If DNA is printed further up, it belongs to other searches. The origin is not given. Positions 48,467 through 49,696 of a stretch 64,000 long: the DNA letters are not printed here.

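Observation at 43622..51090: Translationally coupled operon: unknown 514-aa protein, signal-less BtuF-like protein, two paralogous lipoproteins, and a CarboxypepD_reg TonB-dependent receptor (then pyk and an MBL hydrolase)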

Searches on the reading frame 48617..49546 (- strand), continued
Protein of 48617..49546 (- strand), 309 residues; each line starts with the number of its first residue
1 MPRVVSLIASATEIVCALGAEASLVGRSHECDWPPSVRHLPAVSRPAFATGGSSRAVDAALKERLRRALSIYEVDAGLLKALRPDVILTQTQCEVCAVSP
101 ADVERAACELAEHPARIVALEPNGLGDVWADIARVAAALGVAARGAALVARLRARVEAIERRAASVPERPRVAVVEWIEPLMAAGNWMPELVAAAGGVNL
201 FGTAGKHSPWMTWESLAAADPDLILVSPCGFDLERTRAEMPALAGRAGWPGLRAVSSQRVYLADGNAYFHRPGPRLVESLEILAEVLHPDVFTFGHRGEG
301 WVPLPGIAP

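Call 81: search_solved_structures(query=A4, max_evalue=0.001, show_alignments=2)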
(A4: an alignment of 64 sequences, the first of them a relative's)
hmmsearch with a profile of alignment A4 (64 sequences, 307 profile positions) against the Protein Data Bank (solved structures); distinct sequences matched with E-value up to 0.001: 44.
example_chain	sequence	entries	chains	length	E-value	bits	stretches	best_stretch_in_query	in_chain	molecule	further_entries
4m7o_A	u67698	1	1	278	6.4e-26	94.4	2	73-282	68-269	Iron-binding protein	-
5ysc_A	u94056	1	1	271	5.3e-24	88.1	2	106-288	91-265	Vitamin B12-binding protein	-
2r7a_A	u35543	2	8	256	5e-21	78.4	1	80-290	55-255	Bacterial heme binding protein | Periplasmic HEME binding protein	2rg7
5gj3_A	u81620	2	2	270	1.1e-15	60.8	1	115-276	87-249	Periplasmic binding protein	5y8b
2q8p_A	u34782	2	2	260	7.6e-15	58.1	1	123-262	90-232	Iron-regulated surface determinant E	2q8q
5joq_A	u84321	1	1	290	9.2e-15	57.8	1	116-269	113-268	Lmo2184 protein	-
1n4a_A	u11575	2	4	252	2.3e-14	56.5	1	96-229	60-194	Vitamin B12 transport protein btuF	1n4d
4dbl_E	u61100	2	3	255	2.3e-14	56.5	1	96-229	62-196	Vitamin B12-binding protein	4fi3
1n2z_A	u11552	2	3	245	5.4e-14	55.3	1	96-229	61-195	Vitamin B12 transport protein btuF | Vitamin B12-binding protein btuF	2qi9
5m34_A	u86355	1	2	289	6.9e-14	54.9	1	80-229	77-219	Vitamin B12-binding protein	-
5m3b_A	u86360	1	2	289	7.6e-14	54.8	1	88-229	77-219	Vitamin B12-binding protein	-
5m2q_A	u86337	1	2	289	8e-14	54.7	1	80-229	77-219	Outer membrane protein A,Vitamin B12-binding protein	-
5ovw_A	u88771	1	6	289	8.9e-14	54.6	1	96-229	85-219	Vitamin B12-binding protein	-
5m29_A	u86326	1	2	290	9e-14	54.5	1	96-229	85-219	Vitamin B12-binding protein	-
4ovk_A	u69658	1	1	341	1.4e-13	53.9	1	72-263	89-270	Periplasmic binding protein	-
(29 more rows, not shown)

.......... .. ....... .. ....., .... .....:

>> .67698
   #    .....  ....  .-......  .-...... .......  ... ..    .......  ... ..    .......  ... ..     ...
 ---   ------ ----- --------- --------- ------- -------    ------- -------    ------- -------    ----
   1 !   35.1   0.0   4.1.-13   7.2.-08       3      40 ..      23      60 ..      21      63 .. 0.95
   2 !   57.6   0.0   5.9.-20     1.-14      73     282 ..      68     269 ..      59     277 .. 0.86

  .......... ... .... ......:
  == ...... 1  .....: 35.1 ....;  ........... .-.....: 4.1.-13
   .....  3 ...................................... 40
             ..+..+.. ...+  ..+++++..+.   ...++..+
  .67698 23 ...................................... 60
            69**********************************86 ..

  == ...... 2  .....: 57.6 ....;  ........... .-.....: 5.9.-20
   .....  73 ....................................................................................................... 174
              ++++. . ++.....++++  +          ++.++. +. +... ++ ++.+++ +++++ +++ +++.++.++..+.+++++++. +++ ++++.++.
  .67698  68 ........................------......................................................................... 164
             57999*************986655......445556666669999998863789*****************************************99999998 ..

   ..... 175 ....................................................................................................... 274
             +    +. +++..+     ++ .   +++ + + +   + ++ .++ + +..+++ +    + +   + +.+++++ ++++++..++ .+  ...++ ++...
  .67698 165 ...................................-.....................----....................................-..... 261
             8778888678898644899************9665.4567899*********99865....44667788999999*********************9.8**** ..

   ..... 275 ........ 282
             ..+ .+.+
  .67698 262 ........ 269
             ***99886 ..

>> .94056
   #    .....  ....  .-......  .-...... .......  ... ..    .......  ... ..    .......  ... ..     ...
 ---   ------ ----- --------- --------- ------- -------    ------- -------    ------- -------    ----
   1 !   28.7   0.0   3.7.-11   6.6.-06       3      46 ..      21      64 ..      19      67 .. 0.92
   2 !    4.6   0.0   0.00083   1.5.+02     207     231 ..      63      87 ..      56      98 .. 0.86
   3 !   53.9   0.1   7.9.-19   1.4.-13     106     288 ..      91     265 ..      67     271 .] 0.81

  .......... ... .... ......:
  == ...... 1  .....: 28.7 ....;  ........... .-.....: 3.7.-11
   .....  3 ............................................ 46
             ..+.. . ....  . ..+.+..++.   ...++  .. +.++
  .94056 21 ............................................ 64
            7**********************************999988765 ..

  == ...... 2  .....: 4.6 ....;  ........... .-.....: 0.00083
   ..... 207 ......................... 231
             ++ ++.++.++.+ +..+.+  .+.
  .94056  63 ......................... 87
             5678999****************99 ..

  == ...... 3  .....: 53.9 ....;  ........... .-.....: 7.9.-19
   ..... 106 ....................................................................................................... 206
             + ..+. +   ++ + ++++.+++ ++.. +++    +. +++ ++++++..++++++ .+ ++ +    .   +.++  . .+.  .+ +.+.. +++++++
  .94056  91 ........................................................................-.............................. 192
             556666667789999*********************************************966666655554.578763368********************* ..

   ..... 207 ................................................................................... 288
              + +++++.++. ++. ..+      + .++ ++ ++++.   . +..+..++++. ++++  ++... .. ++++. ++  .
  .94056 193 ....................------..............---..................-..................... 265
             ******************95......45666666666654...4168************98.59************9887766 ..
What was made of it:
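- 48617..49546 (-): Signal-less (cytoplasmic) BtuF-like protein, 309 aa. Conserved His29, Cys31, Asp32, Cys93-x-x-Cys96 and Cys229. The profile's best PDB matches are an 'iron-binding protein' (4m7o), V. cholerae BtuF and the haem binder ShuT (call 81).
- On BtuF / class III periplasmic binding protein of an ABC importer: PDB profile hits include BtuF at 5e-24 (call 81).
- By profile the best hit is an 'iron-binding protein', 6e-26 (call 81).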

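Call 86: find_encoding_contigs(protein=P0239, flank=9000, max_places=2)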
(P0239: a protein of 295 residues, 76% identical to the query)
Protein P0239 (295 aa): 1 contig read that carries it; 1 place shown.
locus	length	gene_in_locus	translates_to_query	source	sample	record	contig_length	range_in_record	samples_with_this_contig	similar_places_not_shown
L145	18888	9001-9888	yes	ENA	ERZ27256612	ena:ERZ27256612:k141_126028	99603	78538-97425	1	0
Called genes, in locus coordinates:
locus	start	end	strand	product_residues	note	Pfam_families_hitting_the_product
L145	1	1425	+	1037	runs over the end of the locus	PF02012:BNR (faint), PF15902:Sortilin-Vps10 (weak)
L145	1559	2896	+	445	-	PF02550:AcetylCoA_hydro, PF13336:AcetylCoA_hyd_C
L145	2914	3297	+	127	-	PF00903:Glyoxalase, PF12681:Glyoxalase_2 (weak)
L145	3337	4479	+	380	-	PF01168:Ala_racemase_N, PF14031:D-ser_dehydrat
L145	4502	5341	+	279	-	PF01063:Aminotran_4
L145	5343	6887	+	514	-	-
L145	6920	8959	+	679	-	PF02129:Peptidase_S15, PF08530:PepX_C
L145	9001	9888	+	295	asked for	PF01497:Peripla_BP_2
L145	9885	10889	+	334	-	PF07676:PD40 (faint)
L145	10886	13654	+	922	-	PF13620:CarboxypepD_reg, PF13715:CarbopepD_reg_2, PF14905:OMP_b-brl_3 (weak)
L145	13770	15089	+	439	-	PF00224:PK, PF02887:PK_C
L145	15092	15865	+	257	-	PF23023:Anti-Pycsar_Apyc1 (weak), PF00753:Lactamase_B, PF12706:Lactamase_B_2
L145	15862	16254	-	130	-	-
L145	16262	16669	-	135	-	PF05670:NFACT-R_1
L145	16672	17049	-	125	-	PF02311:AraC_binding (weak), PF07883:Cupin_2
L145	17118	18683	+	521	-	PF01116:F_bP_aldolase, PF08013:GatZ_KbaZ-like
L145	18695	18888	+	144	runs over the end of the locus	PF12732:YtxH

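Call 87: find_encoding_contigs(protein=P0255, flank=9000, max_places=2)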
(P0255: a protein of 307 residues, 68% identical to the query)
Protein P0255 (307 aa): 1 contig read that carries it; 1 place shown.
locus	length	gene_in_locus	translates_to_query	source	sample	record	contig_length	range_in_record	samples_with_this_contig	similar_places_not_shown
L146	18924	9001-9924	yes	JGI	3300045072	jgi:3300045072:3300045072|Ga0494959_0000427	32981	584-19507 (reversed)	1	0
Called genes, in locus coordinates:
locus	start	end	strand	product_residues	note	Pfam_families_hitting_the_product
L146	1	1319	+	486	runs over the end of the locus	PF00282:Pyridoxal_deC, PF01212:Beta_elim_lyase (weak)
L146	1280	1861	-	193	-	PF01613:Flavin_Reduct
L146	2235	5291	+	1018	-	PF15902:Sortilin-Vps10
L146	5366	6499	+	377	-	PF01168:Ala_racemase_N, PF14031:D-ser_dehydrat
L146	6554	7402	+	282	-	PF01063:Aminotran_4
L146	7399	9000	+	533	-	-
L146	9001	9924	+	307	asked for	PF01497:Peripla_BP_2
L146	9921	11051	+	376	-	-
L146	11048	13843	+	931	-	PF13620:CarboxypepD_reg, PF13715:CarbopepD_reg_2, PF00593:TonB_dep_Rec_b-barrel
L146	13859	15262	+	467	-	PF00224:PK, PF02887:PK_C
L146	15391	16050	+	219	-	PF00753:Lactamase_B (weak), PF12706:Lactamase_B_2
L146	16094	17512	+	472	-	PF01116:F_bP_aldolase, PF08013:GatZ_KbaZ-like (weak)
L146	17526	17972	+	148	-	PF12732:YtxH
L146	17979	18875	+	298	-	PF03631:Virul_fac_BrkB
